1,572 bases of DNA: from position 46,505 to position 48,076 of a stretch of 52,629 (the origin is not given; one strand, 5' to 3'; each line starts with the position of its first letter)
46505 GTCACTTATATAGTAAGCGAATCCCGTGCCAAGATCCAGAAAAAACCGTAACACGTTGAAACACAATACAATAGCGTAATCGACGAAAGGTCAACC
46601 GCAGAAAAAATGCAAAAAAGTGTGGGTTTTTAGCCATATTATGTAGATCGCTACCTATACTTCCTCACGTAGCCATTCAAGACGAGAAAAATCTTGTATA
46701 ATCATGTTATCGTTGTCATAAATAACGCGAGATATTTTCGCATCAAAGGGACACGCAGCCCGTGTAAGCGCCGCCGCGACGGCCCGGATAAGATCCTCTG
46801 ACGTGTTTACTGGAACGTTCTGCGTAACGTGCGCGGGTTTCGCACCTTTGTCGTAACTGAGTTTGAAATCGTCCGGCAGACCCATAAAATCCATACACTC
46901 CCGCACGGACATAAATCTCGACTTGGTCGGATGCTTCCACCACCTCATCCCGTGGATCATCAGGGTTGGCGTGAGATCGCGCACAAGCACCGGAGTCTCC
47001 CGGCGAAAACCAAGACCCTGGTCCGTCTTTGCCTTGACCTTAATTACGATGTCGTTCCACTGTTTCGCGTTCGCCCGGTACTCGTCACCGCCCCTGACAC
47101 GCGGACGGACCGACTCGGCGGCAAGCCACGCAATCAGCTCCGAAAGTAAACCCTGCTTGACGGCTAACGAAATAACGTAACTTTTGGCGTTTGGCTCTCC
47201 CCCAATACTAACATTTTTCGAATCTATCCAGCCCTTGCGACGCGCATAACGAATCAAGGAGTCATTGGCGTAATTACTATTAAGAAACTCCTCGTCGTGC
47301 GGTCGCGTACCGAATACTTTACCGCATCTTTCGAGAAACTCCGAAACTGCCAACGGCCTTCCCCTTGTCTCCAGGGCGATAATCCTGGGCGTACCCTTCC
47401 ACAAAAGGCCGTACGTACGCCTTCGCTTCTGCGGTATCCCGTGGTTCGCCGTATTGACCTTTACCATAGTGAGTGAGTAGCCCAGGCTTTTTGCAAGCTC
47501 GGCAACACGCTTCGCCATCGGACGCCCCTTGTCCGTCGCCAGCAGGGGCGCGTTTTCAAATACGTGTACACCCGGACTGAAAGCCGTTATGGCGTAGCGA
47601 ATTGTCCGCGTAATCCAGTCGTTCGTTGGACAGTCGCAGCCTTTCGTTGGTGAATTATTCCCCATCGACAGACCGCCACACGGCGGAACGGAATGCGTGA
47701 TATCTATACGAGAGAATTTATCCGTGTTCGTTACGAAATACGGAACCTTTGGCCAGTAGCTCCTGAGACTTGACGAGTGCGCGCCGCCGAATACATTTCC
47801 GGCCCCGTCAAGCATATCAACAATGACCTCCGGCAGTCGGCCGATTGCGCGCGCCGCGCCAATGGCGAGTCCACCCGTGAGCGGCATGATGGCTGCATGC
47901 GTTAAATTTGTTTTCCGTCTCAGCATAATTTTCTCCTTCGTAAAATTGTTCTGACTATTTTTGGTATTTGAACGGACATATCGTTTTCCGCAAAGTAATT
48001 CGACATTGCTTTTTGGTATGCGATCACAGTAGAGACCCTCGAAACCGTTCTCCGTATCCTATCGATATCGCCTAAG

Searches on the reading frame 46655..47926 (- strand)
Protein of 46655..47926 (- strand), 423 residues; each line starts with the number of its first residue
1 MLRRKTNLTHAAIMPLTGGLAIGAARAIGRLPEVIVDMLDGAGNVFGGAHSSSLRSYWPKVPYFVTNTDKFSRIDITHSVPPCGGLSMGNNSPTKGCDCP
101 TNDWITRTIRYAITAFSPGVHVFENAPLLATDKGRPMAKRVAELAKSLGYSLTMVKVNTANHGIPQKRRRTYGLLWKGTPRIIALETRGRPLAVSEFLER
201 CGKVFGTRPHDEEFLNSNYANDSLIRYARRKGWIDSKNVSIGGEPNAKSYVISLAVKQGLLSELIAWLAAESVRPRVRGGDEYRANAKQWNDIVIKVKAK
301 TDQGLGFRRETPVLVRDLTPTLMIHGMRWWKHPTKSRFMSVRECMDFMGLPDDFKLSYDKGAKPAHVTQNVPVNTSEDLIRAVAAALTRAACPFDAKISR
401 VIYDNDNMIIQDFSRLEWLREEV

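Call 7: search_protein_families(library=pfam, proteins=[window:46655-47926:-], max_evalue=0.01)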
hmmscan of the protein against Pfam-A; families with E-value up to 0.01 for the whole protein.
window:46655-47926:- (423 aa): 1 family
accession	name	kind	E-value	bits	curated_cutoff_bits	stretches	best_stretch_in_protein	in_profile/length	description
PF00145.23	DNA_methylase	-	4.6e-17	62.9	22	1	68-382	55-321/324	C-5 cytosine-specific DNA methylase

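Call 8: search_protein_families(library=phrogs, proteins=[window:46655-47926:-], max_evalue=0.001)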
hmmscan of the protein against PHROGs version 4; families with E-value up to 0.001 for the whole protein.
window:46655-47926:- (423 aa): 2 families
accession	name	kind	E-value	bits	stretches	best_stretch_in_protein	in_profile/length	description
phrog_116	-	other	1.4e-16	61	1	53-390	244-496/779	DNA methyltransferase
phrog_363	-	other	1.6e-06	28.5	1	70-174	112-212/327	DNA methyltransferase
